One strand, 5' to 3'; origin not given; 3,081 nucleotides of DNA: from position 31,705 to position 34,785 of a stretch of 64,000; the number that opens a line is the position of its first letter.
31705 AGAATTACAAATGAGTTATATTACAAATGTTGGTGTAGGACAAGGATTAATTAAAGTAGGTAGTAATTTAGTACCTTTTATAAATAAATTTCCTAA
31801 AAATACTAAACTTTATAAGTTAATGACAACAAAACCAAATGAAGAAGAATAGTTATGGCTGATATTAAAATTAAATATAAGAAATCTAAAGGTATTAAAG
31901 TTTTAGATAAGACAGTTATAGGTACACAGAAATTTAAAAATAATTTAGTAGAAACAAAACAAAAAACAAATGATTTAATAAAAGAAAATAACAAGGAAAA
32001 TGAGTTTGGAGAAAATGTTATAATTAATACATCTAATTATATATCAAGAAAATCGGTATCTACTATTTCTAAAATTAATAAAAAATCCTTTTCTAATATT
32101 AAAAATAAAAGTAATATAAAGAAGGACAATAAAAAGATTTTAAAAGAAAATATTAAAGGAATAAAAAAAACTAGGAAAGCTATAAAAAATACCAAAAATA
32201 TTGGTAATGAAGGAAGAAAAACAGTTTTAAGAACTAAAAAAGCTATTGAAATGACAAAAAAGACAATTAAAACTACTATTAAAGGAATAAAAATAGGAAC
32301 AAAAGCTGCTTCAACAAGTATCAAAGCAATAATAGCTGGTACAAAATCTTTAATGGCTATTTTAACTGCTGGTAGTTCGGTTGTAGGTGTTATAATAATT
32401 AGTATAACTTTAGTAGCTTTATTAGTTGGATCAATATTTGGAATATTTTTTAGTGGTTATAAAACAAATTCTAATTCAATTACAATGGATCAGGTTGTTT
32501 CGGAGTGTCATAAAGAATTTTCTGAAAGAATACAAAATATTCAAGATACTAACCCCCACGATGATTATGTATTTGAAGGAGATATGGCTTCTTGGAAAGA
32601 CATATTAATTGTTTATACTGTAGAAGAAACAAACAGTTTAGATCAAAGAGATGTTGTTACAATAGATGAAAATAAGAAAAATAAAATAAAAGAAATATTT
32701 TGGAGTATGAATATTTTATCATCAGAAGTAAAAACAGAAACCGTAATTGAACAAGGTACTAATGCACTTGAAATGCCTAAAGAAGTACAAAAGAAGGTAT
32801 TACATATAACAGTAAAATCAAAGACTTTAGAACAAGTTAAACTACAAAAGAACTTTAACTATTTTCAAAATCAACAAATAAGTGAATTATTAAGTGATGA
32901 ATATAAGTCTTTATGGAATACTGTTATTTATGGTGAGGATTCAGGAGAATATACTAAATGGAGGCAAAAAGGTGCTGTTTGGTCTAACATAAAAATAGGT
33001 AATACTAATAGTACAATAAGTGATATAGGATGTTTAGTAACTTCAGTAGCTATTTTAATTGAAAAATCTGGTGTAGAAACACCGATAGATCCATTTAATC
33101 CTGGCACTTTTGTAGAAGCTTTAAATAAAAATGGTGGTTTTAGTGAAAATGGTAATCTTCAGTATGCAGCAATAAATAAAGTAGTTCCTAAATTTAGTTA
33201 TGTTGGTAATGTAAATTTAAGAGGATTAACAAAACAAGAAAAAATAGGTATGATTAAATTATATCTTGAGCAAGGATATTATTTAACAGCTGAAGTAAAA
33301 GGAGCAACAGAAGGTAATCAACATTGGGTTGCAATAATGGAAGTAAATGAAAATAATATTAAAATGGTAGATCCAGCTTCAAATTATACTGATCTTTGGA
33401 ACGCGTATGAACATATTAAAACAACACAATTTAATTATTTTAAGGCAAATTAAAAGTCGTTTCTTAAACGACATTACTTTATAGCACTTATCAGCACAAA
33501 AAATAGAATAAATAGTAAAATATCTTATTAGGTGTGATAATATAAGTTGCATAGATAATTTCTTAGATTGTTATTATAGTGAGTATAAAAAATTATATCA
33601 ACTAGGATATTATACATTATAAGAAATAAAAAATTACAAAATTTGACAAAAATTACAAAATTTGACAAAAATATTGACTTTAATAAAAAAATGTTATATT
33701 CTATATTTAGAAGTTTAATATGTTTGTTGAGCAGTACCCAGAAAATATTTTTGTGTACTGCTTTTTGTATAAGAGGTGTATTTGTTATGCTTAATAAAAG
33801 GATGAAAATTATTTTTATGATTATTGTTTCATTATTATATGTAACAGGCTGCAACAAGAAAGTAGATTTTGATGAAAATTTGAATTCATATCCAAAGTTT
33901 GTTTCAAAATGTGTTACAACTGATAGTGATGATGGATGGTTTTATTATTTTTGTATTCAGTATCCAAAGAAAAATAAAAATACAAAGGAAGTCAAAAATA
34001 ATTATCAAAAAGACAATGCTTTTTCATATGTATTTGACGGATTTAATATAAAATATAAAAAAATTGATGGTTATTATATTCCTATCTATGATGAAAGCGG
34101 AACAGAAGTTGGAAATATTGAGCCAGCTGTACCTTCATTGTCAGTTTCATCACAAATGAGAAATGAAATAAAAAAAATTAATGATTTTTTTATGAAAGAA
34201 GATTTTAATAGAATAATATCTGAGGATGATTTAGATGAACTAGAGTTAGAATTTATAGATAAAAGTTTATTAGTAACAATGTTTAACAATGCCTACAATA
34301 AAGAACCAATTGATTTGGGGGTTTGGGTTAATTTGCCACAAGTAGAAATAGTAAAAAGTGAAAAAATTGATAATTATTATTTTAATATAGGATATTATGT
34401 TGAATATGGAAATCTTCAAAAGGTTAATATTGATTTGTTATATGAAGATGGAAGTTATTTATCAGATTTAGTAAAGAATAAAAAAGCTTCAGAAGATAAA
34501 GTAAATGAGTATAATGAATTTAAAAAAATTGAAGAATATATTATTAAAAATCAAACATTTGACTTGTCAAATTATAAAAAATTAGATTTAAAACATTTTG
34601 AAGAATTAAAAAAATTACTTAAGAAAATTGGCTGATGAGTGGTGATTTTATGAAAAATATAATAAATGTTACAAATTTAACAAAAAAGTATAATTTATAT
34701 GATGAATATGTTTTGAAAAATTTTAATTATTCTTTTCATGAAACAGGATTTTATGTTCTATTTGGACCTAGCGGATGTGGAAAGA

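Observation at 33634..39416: Cargo operon: lipoprotein + two MacB-type fused ABC transporters + small secreted Cys-capped protein + its own signal peptidase I, under a promoter with tandem 21-bp repeats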

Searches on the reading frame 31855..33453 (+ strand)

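Call 5: search_protein_families(library=pfam, proteins=[window:31855-33453:+], max_evalue=0.01)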
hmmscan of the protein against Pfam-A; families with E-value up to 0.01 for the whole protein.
window:31855-33453:+ (532 aa): 1 family
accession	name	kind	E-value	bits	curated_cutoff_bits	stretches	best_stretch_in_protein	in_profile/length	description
PF03030.21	H_PPase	-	0.0017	17.5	29.7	1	131-238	429-527/645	Inorganic H+ pyrophosphatase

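Call 7: search_protein_families(library=ncbifam, proteins=[window:31855-33453:+], max_evalue=0.01)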
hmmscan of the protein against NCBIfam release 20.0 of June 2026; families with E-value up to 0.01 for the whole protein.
window:31855-33453:+ (532 aa): 1 family
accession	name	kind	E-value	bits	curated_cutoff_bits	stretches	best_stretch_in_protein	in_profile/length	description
NF001958.0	PRK00733.3-3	equivalog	0.0012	17.4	1055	1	126-239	446-552/680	sodium-translocating pyrophosphatase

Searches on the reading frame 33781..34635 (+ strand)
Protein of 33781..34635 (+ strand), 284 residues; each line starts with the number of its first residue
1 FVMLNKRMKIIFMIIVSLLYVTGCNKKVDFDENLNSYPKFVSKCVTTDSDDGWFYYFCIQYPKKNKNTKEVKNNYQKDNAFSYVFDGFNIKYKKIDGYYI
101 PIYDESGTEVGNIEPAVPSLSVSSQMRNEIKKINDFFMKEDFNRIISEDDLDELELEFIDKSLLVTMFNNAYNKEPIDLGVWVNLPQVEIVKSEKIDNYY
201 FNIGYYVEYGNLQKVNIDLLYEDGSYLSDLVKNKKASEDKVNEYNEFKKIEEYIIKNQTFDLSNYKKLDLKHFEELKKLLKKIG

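Call 5: search_protein_families(library=pfam, proteins=[window:33781-34635:+], max_evalue=0.01)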
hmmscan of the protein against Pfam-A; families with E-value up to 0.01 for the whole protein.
window:33781-34635:+ (284 aa): 0 families

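Call 7: search_protein_families(library=ncbifam, proteins=[window:33781-34635:+], max_evalue=0.01)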
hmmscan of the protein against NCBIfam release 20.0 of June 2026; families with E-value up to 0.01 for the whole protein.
window:33781-34635:+ (284 aa): 0 families

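Call 39: find_homologous_proteins(query=A3, max_evalue=0.001)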
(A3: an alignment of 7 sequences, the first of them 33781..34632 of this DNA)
Query A3 (7 sequences) (284 aa, profile of the alignment): 14 proteins with E <= 0.001 among 5283 candidates.
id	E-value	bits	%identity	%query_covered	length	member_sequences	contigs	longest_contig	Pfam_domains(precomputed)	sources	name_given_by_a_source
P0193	2.6e-105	370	100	99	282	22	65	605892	-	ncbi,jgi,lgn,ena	-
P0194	1.0e-83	299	49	99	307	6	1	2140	-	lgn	-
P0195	1.4e-78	282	55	98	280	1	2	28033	-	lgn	-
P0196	1.7e-77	278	57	98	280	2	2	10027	-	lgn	-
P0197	6.7e-76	273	44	98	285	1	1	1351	-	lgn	-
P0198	9.4e-71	256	51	98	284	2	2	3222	-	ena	-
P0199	1.3e-70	256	45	90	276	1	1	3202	-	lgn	-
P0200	4.2e-70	254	45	90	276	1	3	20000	-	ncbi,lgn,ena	-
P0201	5.1e-70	254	46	90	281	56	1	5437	-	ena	-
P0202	2.2e-68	249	44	90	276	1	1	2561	-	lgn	-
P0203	6.2e-68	247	44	90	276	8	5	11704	-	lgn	-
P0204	2.8e-59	219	45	81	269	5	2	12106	-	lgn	-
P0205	6.1e-51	191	32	87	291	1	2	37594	-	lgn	-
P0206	4.4e-41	159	-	-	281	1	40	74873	-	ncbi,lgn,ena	-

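Call 40: search_protein_families(library=padloc, proteins=[window:33781-34632:+], max_evalue=0.01)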
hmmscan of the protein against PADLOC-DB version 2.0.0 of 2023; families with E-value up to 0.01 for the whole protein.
window:33781-34632:+ (284 aa): 0 families

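Call 50: predict_structure(alignment_id=A5)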
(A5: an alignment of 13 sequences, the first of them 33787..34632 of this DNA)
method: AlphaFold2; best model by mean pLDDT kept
length: 282 residues; sequences in the alignment: 13
mean_pLDDT: 87.2   pTM: 0.78
mean pLDDT of the five models: 87.2, 85.7, 72.9, 67.9, 61.1
residues with pLDDT >= 90: 186; 70-90: 66; 50-70: 18; < 50: 12
segments of 3 or more residues with pLDDT < 50: 23-32
pLDDT, mean of each block of 10 residues (from residue 1): 68 65 43 71 87 93 87 86 94 92 93 93 95 95 96 94 97 80 83 94 90 95 94 95 95 93 82 93 87
secondary structure, 60 per line:
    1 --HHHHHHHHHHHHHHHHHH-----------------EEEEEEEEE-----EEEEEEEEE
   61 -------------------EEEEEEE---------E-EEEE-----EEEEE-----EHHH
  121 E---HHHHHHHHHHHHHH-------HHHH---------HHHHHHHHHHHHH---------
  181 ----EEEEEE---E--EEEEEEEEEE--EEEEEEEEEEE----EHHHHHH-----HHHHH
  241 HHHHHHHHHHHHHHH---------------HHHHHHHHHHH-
elements in order: H3-20 E38-46 E52-60 E80-86 E98-101 E107-111 H125-138 H146-149 H159-171 E185-190 E197-206 E209-219 H225-230 H236-255 H271-281

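Call 52: fold_search(model_id=the predicted structure, library=pdb)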
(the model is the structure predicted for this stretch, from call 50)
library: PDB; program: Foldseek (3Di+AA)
matches with E <= 10: 715; with E <= 0.001: 0
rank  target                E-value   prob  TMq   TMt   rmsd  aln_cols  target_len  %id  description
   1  3o6u_C                1.1e-01  0.97  0.24  0.53   5.4       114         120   13  Crystal Structure of CPE2226 protein from Clostridium perfringens. Northeast Structural Genomics Consortium Target CpR (released 2010-08-11)
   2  2kzx_MODEL_1_A        2.3e-01  0.93  0.26  0.50   4.4       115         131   16  Solution NMR Structure of A3DHT5 from Clostridium thermocellum, Northeast Structural Genomics Consortium Targe (released 2010-08-25)
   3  3o6u_D                3.1e-01  0.91  0.25  0.54   5.3       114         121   16  Crystal Structure of CPE2226 protein from Clostridium perfringens. Northeast Structural Genomics Consortium Target CpR (released 2010-08-11)
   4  8crj                  3.2e-01  0.04  0.11  0.09  22.2       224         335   11  Crystal structure of LplA1 in complex with lipoyl-AMP (Listeria monocytogenes) (released 2023-06-07)
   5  3o6u_A                3.6e-01  0.90  0.25  0.54   5.3       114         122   16  Crystal Structure of CPE2226 protein from Clostridium perfringens. Northeast Structural Genomics Consortium Target CpR (released 2010-08-11)
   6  5icl_A                3.6e-01  0.02  0.09  0.09  20.1       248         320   10  Crystal structure of Enterococcus faecalis lipoate-protein ligase A (lplA-2) in complex with lipoyl-AMP (released 2017-03-15)
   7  1mhc_A                4.3e-01  0.06  0.13  0.13  14.1       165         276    8  MODEL OF MHC CLASS I H2-M3 WITH NONAPEPTIDE FROM RAT ND1 REFINED AT 2.3 ANGSTROMS RESOLUTION (released 1996-01-29)
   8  6qld_P                4.6e-01  0.04  0.13  0.15  22.1       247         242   11  Structure of inner kinetochore CCAN-Cenp-A complex (released 2019-10-02)
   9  8gqv_A                4.8e-01  0.02  0.11  0.11  20.2       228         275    8  The Crystal Structures of a Swine SLA-2*HB01 Molecules Complexed with a CTL epitope from Asia1 serotype of Foot-and-mo (released 2023-01-11)
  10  3p2n_B                5.1e-01  0.06  0.12  0.10  13.8       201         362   12  Discovery and structural characterization of a new glycoside hydrolase family abundant in coastal waters that was anno (released 2011-03-02)
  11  5nq1_A                5.1e-01  0.04  0.10  0.10  17.0       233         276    8  Porcine (Sus scrofa) Major Histocompatibility Complex, class I, with human beta2 micro globulin, presenting DFEREGYSL (released 2018-04-25)
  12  6ms3_A                5.4e-01  0.06  0.10  0.06  16.2       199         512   11  Crystal structure of the GH43 protein BlXynB mutant (K247S) from Bacillus licheniformis (released 2019-04-17)
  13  8s7l_C                5.4e-01  0.02  0.09  0.10  27.5       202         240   11  Crystal structure of a double mutant of VirB8-like OrfG central and C-terminal domains of Streptococcus thermophilus I (released 2025-03-12)
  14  5iby                  5.8e-01  0.02  0.09  0.08  20.1       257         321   11  Crystal structure of Enterococcus faecalis lipoate-protein ligase A (lplA-2) in complex with lipoic acid (released 2017-03-15)
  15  6a97_A                6.5e-01  0.02  0.08  0.09  15.7       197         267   12  Crystal structure of MHC-like MILL2 (released 2018-12-05)
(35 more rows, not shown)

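Call 54: search_protein_families(library=pfam, alignment_id=A4, max_evalue=0.05)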
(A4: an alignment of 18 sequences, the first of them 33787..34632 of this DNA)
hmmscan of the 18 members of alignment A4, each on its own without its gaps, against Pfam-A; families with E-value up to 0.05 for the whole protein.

A. member 1, window:33787-34632:+ (282 aa): 1 family
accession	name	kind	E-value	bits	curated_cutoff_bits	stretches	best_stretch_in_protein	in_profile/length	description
PF08139.17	LPAM_1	-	0.029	15.3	20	0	6-23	1-18/18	Prokaryotic membrane lipoprotein lipid attachment site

B. families by the number of members that match (of 18 scanned): 3 families
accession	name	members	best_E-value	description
PF08139.17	LPAM_1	2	0.0014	Prokaryotic membrane lipoprotein lipid attachment site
PF12325.13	TMF_TATA_bd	2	0.024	TATA element modulatory factor 1 TATA binding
PF25762.1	HAUS1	1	0.013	HAUS augmin-like complex subunit 1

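Call 58: find_encoding_contigs(protein=P0205, flank=8000, max_places=2)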
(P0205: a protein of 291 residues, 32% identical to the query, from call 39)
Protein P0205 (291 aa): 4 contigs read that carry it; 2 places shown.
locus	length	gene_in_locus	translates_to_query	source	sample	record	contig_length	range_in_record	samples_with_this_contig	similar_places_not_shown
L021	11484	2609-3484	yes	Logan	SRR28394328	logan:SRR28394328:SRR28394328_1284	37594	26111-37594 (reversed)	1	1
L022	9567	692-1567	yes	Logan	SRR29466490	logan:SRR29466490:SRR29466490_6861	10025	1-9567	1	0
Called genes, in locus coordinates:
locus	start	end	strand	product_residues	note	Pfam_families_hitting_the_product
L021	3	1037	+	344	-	?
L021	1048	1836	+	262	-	-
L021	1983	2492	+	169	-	-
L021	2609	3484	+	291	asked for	-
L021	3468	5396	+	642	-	PF00005:ABC_tran, PF02463:SMC_N (weak), PF13304:AAA_21 (weak)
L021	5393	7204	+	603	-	PF00005:ABC_tran, PF02687:FtsX (weak)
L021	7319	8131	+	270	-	-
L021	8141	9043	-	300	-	PF00126:HTH_1, PF03466:LysR_substrate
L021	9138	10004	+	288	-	PF02811:PHP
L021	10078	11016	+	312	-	PF03747:ADP_ribosyl_GH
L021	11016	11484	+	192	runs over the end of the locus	-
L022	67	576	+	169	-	-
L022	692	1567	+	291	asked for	-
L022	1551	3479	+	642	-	PF00005:ABC_tran, PF02463:SMC_N (weak), PF13304:AAA_21 (weak)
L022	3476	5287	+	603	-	PF00005:ABC_tran, PF02687:FtsX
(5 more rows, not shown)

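Call 85: find_encoding_contigs(protein=P0200, flank=9000, max_places=3)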
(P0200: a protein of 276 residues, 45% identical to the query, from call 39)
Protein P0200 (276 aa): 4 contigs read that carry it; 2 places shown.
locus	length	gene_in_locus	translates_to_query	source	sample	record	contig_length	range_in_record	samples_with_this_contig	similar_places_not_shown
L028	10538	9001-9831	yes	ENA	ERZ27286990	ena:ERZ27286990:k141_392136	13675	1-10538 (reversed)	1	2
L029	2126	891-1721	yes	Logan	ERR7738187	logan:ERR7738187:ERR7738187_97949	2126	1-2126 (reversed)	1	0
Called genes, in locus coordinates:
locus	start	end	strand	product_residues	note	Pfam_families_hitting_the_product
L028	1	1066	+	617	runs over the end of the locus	-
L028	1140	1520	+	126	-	PF00011:HSP20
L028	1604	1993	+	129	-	PF00383:dCMP_cyt_deam_1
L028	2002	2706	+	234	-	PF02616:SMC_ScpA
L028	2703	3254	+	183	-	PF04079:SMC_ScpB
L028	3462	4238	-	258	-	-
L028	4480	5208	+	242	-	PF01381:HTH_3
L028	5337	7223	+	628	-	PF00005:ABC_tran, PF02463:SMC_N, PF13304:AAA_21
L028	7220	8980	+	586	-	PF00005:ABC_tran, PF13304:AAA_21 (faint), PF02687:FtsX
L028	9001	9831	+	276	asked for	-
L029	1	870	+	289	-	?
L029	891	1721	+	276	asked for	-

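Call 87: search_protein_families(library=phrogs, proteins=[window:33787-34632:+], max_evalue=0.01)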
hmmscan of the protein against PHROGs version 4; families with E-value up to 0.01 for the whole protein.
window:33787-34632:+ (282 aa): 0 families

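Call 90: search_protein_families(library=pfam, proteins=[L021:1048-1833:+, L028:3462-4235:-], max_evalue=0.05)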
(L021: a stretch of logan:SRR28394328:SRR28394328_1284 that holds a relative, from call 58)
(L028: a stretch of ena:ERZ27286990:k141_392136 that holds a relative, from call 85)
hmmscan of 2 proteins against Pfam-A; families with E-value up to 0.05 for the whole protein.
L021:1048-1833:+ (262 aa): 0 families

L028:3462-4235:- (257 aa): 1 family
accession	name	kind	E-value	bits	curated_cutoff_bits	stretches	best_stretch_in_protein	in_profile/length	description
PF05595.16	DUF771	-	0.037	14.5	22.9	0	29-89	2-62/90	Domain of unknown function (DUF771)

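Call 91: search_protein_families(library=ncbifam, proteins=[L021:1048-1833:+, L028:3462-4235:-], max_evalue=0.05)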
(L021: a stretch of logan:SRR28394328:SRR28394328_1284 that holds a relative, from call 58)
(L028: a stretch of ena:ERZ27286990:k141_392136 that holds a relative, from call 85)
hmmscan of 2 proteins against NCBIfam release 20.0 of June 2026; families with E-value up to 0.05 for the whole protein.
L021:1048-1833:+ (262 aa): 0 families

L028:3462-4235:- (257 aa): 0 families

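Call 93: search_dna_similar(query=window:33787-34632:+, collection=plasmids, mode=protein, max_evalue=0.001, max_rows=10)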
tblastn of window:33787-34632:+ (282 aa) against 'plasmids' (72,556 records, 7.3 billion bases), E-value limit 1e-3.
No match.

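Call 95: search_solved_structures(query=A4, max_evalue=1)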
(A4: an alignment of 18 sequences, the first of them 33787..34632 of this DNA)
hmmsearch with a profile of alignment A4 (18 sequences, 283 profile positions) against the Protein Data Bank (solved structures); distinct sequences matched with E-value up to 1: 2.
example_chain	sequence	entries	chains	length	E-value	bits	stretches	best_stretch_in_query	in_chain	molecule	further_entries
6s8z_A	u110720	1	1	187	0.11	14.8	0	192-259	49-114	Elongation factor P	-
3ax6_A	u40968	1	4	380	0.21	13.8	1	129-173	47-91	Phosphoribosylaminoimidazole carboxylase, ATPase subunit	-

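Call 96: find_related_loci(query=A5, collection=metagenome_contigs, flank=10000)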
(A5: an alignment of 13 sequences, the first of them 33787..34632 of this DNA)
Query A5 (282 aa) in metagenome_contigs; peptide patterns used: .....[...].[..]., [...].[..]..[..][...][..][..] (x = any residue, [..] = any of these).
598 stretches matched a pattern (row limit reached: there are more); 3 encode a relative of the query (tblastn E <= 1e-3); 3 distinct loci.
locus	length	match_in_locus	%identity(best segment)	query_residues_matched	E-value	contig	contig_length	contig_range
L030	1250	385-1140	46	5-261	2e-71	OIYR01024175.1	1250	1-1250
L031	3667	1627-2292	32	2-227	2e-27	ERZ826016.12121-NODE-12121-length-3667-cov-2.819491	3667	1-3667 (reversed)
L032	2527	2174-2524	42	2-114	1e-25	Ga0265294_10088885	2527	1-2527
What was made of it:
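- Tried and rejected: The metagenome scan with L gave 3 short loci (call 96).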
